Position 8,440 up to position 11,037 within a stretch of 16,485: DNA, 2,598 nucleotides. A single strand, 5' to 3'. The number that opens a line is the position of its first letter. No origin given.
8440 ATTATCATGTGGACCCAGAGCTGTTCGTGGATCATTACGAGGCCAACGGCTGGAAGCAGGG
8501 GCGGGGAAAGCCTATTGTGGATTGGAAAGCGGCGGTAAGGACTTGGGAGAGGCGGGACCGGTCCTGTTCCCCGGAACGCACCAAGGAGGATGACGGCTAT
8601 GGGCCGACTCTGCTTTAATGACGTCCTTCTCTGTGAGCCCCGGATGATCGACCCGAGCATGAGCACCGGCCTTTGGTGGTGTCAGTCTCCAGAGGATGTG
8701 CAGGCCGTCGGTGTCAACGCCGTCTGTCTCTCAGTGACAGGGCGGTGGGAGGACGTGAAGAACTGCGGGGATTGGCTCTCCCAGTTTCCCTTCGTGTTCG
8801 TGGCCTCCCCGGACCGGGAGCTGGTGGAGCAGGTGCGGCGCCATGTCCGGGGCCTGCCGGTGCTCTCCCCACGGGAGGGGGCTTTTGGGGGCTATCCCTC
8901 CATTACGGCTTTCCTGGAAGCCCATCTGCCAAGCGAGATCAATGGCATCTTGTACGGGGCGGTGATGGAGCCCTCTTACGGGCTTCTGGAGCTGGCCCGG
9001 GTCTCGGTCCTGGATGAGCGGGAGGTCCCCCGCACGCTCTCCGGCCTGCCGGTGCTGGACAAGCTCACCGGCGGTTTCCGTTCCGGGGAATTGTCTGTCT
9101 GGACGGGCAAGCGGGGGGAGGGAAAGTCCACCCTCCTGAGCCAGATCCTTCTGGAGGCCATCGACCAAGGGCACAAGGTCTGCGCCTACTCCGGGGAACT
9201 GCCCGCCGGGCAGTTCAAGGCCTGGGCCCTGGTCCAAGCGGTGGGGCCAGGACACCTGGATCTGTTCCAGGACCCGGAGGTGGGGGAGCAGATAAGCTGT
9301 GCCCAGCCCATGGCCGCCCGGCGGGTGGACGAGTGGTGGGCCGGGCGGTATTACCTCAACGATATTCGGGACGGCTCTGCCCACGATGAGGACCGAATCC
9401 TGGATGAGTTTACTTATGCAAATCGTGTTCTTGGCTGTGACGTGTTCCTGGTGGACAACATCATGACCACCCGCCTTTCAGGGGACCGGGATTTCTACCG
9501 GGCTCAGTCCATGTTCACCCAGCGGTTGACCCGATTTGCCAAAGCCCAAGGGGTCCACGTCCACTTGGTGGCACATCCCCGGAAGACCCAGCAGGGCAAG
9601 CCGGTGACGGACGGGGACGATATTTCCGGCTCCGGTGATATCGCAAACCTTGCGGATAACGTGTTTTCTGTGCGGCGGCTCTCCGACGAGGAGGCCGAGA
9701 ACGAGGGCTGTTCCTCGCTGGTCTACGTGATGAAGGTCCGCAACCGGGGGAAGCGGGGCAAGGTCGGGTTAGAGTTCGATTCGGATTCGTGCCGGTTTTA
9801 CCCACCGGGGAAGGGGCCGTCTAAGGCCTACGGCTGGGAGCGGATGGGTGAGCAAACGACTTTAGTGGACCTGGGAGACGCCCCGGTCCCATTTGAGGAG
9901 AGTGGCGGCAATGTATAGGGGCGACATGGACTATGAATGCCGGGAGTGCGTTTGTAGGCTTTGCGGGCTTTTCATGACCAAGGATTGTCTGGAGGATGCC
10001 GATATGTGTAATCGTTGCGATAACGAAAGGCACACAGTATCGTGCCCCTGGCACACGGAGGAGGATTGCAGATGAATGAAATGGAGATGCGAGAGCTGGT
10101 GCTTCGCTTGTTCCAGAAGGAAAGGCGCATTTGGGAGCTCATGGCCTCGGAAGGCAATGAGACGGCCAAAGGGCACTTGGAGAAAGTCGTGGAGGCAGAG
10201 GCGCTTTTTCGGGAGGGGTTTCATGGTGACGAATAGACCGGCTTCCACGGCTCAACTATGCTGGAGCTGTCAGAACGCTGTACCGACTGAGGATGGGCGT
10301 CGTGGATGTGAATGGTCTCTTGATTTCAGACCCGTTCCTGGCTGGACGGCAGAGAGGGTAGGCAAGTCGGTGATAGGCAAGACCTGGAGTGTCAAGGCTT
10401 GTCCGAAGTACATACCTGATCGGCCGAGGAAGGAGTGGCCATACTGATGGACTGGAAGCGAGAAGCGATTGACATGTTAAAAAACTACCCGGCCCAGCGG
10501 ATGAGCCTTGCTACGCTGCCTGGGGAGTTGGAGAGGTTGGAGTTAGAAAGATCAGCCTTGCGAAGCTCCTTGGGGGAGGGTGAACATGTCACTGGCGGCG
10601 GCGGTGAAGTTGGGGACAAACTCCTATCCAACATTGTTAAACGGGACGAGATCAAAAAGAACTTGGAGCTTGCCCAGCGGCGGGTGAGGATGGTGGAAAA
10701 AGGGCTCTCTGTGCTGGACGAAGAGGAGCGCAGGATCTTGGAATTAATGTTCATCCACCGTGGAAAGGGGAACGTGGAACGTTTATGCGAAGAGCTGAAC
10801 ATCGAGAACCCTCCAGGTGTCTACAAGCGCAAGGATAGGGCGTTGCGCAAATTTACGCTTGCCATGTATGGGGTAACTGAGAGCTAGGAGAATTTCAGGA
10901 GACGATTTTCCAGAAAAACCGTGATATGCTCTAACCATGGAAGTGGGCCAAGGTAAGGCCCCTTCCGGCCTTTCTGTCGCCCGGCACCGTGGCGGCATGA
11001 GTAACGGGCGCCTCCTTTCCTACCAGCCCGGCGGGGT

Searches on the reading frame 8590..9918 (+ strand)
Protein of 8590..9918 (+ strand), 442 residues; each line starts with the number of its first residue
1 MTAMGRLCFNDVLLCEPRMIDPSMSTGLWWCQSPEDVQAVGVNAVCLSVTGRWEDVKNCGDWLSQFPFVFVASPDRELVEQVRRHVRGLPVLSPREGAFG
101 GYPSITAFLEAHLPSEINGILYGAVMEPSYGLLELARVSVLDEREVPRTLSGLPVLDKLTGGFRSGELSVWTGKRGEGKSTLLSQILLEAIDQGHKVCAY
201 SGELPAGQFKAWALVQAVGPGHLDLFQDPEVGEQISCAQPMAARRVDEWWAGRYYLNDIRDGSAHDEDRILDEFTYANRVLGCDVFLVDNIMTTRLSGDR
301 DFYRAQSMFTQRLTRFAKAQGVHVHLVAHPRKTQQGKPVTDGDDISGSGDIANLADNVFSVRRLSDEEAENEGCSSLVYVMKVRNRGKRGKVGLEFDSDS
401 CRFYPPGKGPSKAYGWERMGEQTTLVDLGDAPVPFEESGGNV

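Call 8: search_protein_families(library=pfam, proteins=[window:8590-9918:+], max_evalue=0.01)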
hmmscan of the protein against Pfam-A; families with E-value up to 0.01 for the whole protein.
window:8590-9918:+ (442 aa): 3 families
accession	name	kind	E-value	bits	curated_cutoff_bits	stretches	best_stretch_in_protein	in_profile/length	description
PF03796.21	DnaB_C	-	4.9e-10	39.7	27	1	151-403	4-253/255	DnaB-like helicase C terminal domain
PF13481.12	AAA_25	-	2.3e-09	37.6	27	1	151-335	17-195/195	AAA domain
PF06745.19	ATPase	-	0.0022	17.9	26.6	0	151-198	3-52/231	KaiC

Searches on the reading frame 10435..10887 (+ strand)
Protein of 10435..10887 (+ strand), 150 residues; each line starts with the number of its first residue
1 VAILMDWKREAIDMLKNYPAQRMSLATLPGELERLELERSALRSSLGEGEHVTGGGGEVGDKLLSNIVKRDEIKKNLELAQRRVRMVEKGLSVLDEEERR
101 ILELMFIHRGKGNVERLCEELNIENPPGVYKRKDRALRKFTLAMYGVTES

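Call 8: search_protein_families(library=pfam, proteins=[window:10435-10887:+], max_evalue=0.01)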
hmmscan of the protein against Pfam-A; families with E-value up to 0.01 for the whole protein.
window:10435-10887:+ (150 aa): 0 families

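Call 10: find_related_loci(query=window:10435-10887:+, collection=viral_contigs, flank=3000)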
Query window:10435-10887:+ (150 aa) in viral_contigs; peptide patterns used: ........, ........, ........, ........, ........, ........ (x = any residue, [..] = any of these).
77 stretches matched a pattern, but none encodes a relative of the query by tblastn (E <= 1e-3).

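Call 12: find_encoding_contigs(protein=window:10435-10887:+, flank=3000, max_places=10)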
Protein window:10435-10887:+ (150 aa): no gene with exactly this product is on record in the collection.

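Call 18: find_homologous_proteins(query=window:10447-10887:+, max_evalue=0.001)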
Query window:10447-10887:+ (146 aa): 48 proteins with E <= 0.001 among 184 candidates.
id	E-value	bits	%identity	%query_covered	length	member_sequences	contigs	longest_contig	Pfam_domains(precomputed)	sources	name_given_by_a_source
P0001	1.1e-86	306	99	100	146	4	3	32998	-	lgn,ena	-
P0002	1.7e-59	218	67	100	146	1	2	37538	-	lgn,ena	-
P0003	2.9e-57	210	66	100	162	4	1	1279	-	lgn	-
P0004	2.1e-55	204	65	100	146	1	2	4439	-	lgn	-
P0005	9.3e-50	186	65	94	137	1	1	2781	-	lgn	-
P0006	2.3e-48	181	62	100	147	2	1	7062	-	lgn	-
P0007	8.6e-41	157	51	99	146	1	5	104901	-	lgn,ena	-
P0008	8.8e-41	157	51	99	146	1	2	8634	-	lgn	-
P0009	6.5e-40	154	50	99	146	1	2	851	-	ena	-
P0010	6.9e-40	154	55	99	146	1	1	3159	-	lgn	-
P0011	7.6e-40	154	49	99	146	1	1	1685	-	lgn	-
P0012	9.4e-40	154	54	99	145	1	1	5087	-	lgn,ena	-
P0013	4.8e-39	151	51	100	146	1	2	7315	-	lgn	-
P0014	2.1e-38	149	100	50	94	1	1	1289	-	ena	-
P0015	4.1e-38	148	50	100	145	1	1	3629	-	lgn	-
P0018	1.7e-37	146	52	100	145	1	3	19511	PF07374.18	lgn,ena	-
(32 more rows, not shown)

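Call 20: find_related_loci(query=A1, collection=genome_contigs, flank=2500)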
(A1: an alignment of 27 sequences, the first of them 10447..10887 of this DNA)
Query A1 (146 aa) in genome_contigs; peptide patterns used: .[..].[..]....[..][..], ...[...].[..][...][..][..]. (x = any residue, [..] = any of these).
168 stretches matched a pattern; 93 encode a relative of the query (tblastn E <= 1e-3); the best 80 are kept; 80 distinct loci.
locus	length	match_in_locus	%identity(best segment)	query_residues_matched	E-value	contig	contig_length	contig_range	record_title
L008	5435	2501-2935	53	1-146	2e-46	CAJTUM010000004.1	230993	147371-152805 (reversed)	MAG TPA_asm: uncultured Eubacteriales bacterium isolate MGBC109914 genome assembly, contig: MGBC109914.4, whole genome s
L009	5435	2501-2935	53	1-146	6e-46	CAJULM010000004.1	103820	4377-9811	MAG TPA_asm: uncultured Oscillospiraceae bacterium isolate MGBC155975 genome assembly, contig: MGBC155975.4, whole genom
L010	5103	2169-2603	53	1-146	1e-45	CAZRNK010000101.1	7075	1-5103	MAG TPA_asm: uncultured Oscillospiraceae bacterium isolate SRP141132_co7_17 genome assembly, contig: NODE_10142_length_7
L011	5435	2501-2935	52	1-146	1e-44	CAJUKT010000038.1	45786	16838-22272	MAG TPA_asm: uncultured Oscillospiraceae bacterium isolate MGBC159253 genome assembly, contig: MGBC159253.38, whole geno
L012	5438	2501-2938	52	1-146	1e-44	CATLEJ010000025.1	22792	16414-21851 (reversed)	MAG TPA_asm: uncultured Oscillospiraceae bacterium isolate MGG11058_1680015462 genome assembly, contig: ERR3199659_1868,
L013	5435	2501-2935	52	1-146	1e-44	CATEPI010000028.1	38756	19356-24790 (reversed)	MAG: uncultured Eubacteriales bacterium isolate extra-SRR8443403.13_1677803172 genome assembly, contig: NODE_293_length_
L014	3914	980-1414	51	1-146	3e-44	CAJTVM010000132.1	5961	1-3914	MAG TPA_asm: uncultured Oscillospiraceae bacterium isolate MGBC113841 genome assembly, contig: MGBC113841.132, whole gen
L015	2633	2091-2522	53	1-146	6e-44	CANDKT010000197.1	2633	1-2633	MAG TPA_asm: uncultured Firmicutes bacterium isolate ERR6760081_bin.78_metawrap_v1.3_MAG genome assembly, contig: ERZ128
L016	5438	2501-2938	50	1-146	2e-43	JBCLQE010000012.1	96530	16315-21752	Oscillospiraceae bacterium 50-58 voucher GPTB0122 scaffold12, whole genome shotgun sequence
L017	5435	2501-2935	51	1-145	1e-43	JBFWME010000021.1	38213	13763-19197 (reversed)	MAG: Lawsonibacter sp. isolate CA_2019_NHSR_82 NODE_2530_length_38213_cov_11.386783_NHSR, whole genome shotgun sequence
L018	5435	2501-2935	51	1-146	1e-43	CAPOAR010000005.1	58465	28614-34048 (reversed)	MAG TPA_asm: uncultured Oscillospiraceae bacterium isolate MGBC104409 genome assembly, contig: MGBC104409.5, whole genom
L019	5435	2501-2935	49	1-146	2e-42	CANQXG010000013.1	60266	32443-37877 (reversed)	MAG: uncultured Oscillospiraceae bacterium isolate Lapin-032__bin129 genome assembly, contig: Lapin-032__NODE_876_length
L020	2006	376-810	53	1-146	1e-42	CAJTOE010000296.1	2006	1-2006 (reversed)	MAG TPA_asm: uncultured Oscillospiraceae bacterium isolate MGBC105270 genome assembly, contig: MGBC105270.296, whole gen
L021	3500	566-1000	50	1-146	1e-42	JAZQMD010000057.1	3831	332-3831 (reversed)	MAG: Oscillospiraceae bacterium isolate T1900044607_TS20190073.MAGScoT_cleanbin_000012 SGB_759_k141_116297, whole genome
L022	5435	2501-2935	49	1-146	5e-42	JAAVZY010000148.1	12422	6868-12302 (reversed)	MAG: Oscillospiraceae bacterium isolate ABMPRH_114_1 k141_320877, whole genome shotgun sequence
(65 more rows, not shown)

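Call 21: find_related_loci(query=A1, collection=viral_contigs, flank=2500)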
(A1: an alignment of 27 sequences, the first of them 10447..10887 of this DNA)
Query A1 (146 aa) in viral_contigs; peptide patterns used: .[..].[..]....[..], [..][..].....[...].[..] (x = any residue, [..] = any of these).
188 stretches matched a pattern; 125 encode a relative of the query (tblastn E <= 1e-3); the best 80 are kept; 80 distinct loci.
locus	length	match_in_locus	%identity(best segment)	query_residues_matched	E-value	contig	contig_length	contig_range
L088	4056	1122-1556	54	1-146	6e-46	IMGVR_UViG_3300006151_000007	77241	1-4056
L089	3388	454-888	54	1-146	6e-46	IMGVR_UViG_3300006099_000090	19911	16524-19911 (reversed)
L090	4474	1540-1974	54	1-146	6e-46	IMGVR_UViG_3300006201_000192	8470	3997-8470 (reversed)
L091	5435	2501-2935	53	1-146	1e-45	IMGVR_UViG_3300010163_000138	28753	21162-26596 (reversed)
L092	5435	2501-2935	53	1-146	2e-45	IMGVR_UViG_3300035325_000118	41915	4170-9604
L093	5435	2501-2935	52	1-146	3e-45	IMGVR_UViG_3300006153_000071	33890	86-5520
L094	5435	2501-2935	53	1-146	2e-45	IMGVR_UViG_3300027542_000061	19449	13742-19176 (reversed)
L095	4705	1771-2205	52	1-146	3e-45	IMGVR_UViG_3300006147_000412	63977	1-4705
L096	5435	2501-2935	54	1-146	3e-45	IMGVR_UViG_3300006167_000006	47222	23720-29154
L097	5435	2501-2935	52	1-146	6e-45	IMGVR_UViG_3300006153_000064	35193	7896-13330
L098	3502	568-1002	52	1-146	6e-45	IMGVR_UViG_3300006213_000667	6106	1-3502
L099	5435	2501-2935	54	1-146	3e-45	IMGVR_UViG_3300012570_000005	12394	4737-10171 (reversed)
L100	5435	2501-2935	54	1-146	3e-45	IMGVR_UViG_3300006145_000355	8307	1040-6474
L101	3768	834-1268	54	1-146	3e-45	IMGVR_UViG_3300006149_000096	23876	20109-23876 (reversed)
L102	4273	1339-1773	52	1-146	6e-45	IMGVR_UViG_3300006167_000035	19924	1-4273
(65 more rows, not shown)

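Call 26: find_encoding_contigs(protein=P0002, flank=3000, max_places=4)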
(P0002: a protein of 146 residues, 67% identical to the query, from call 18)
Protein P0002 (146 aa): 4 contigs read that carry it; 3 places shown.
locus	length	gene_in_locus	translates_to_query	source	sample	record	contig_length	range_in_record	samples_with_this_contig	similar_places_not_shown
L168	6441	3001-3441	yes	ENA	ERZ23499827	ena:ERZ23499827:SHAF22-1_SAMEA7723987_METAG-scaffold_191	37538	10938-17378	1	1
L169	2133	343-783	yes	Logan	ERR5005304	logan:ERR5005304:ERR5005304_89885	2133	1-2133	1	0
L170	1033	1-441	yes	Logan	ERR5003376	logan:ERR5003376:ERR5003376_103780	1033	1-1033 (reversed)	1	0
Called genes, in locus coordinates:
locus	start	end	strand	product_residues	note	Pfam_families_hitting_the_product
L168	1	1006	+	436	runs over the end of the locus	PF00772:DnaB, PF03796:DnaB_C, PF06745:ATPase (weak), PF13481:AAA_25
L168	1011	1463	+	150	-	PF05866:RusA (weak)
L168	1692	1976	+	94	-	-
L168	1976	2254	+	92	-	-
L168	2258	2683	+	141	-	-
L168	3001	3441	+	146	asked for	-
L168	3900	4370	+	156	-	PF13392:HNH_3 (weak)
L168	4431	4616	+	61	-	-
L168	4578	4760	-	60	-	-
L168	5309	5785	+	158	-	PF05119:Terminase_4 (weak)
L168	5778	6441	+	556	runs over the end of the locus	PF03354:TerL_ATPase, PF20441:TerL_nuclease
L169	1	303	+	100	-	?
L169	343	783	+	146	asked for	-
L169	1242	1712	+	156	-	PF13392:HNH_3 (weak)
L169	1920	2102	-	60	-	-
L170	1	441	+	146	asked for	?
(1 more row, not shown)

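Call 27: find_encoding_contigs(protein=P0006, flank=3000, max_places=4)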
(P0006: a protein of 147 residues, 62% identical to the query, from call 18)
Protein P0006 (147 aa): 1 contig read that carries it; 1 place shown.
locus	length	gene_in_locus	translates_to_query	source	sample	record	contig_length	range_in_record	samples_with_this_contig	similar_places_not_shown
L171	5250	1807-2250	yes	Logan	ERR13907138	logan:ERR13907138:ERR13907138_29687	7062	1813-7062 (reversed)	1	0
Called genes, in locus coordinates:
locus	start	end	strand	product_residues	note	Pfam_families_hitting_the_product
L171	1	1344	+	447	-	?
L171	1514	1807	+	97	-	-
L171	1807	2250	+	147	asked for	-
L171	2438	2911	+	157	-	PF03592:Terminase_2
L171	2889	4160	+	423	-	PF04466:Terminase_3, PF17288:Terminase_3C (weak)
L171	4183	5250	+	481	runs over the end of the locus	PF05133:SPP1_portal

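Call 38: find_encoding_contigs(protein=P0004, flank=3000, max_places=4)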
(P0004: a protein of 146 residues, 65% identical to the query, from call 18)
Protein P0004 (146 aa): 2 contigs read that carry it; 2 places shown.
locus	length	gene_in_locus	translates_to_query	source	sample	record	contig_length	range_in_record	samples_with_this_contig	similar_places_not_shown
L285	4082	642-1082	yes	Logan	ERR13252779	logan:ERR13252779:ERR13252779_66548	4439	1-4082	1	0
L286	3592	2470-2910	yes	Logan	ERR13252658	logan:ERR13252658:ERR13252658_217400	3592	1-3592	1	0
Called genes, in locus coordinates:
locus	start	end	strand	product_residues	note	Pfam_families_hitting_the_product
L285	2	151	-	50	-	?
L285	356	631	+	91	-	-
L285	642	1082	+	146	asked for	-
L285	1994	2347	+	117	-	-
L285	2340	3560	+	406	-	PF03237:Terminase_6N, PF04466:Terminase_3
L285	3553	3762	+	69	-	-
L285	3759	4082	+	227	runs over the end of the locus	?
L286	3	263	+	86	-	?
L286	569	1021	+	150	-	-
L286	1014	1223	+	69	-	-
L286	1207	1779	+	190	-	-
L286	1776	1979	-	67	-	PF13619:KTSC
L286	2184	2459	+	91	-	-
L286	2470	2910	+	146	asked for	-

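Call 39: find_encoding_contigs(protein=P0005, flank=3000, max_places=4)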
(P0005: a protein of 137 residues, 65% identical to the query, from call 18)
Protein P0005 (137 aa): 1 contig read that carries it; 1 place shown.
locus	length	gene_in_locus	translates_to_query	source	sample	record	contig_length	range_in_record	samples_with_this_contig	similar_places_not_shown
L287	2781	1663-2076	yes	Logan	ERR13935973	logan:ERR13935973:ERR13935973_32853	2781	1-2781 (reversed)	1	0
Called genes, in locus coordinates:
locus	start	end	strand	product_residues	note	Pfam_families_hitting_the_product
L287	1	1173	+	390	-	?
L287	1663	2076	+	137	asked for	-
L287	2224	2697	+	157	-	PF03592:Terminase_2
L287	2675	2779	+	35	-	?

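Call 40: find_encoding_contigs(protein=P0001, flank=3000, max_places=4)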
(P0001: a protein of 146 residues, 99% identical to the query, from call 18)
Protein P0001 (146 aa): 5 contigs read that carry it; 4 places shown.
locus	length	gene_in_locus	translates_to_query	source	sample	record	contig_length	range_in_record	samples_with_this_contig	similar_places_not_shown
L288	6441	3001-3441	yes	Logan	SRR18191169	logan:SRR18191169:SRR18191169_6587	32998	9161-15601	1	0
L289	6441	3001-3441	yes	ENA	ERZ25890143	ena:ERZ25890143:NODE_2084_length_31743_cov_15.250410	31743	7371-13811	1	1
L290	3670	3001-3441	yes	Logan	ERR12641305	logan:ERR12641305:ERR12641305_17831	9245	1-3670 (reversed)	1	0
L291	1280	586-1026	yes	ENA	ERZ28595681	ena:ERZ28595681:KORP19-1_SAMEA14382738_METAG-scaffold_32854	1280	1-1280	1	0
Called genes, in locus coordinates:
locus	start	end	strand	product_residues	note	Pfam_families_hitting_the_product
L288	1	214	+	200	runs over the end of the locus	PF01807:Zn_ribbon_DnaG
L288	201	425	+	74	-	-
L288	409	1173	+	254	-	PF14297:Lin1244_N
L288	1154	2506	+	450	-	PF13481:AAA_25, PF03796:DnaB_C (weak)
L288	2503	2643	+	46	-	-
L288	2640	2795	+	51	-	-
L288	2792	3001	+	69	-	-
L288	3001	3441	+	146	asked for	-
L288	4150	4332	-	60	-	PF11655:DUF2589 (weak)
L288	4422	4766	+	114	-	PF13384:HTH_23 (faint)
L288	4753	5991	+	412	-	PF04466:Terminase_3, PF17288:Terminase_3C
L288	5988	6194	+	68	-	-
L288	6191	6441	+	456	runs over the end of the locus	PF05133:SPP1_portal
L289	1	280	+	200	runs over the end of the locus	PF01807:Zn_ribbon_DnaG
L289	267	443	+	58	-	-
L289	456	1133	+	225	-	-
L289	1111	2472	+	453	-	PF13481:AAA_25, PF03796:DnaB_C (weak)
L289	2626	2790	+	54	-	-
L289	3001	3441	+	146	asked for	-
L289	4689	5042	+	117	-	-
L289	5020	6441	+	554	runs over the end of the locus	PF03354:TerL_ATPase, PF20441:TerL_nuclease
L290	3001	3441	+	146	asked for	-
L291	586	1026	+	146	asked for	-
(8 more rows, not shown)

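Call 50: find_encoding_contigs(protein=P0003, flank=3000, max_places=4)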
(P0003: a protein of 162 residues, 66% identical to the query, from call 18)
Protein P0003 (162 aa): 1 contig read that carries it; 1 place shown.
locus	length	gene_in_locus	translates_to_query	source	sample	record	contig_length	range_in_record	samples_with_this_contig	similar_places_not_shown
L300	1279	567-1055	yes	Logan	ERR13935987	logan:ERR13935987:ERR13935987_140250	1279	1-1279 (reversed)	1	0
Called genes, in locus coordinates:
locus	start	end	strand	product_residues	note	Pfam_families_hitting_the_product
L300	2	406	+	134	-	?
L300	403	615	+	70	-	-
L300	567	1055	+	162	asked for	-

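Call 51: find_encoding_contigs(protein=P0014, flank=3000, max_places=4)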
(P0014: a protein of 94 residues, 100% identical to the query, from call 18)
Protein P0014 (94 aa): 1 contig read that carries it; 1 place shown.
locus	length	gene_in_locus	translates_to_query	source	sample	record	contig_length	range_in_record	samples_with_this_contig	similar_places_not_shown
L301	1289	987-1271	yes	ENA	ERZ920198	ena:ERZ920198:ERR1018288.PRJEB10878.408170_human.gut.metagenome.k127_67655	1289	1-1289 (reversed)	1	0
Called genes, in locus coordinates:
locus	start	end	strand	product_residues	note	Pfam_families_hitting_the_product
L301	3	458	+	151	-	?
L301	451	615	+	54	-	-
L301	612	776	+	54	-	-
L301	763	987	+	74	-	-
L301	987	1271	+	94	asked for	-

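Call 79: search_protein_families(library=pfam, proteins=[window:10447-10887:+], max_evalue=0.1)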
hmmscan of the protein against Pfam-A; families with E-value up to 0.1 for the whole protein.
window:10447-10887:+ (146 aa): 1 family
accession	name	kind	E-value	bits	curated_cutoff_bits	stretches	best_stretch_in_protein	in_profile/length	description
PF04545.22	Sigma70_r4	-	0.066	13.2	24.1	0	87-118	2-31/50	Sigma-70, region 4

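Call 103: search_protein_families(library=pfam, proteins=[L285:1994-2347:+, L289:4689-5042:+], max_evalue=0.01)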
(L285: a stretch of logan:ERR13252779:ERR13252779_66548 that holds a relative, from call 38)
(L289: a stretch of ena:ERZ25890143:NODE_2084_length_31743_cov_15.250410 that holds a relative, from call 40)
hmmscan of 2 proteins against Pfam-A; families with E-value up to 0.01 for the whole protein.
L285:1994-2347:+ (117 aa): 0 families

L289:4689-5042:+ (117 aa): 1 family
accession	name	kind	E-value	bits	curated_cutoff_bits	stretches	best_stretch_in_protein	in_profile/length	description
PF05119.17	Terminase_4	-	0.00013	22.7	24.7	1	16-99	5-84/98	Phage terminase, small subunit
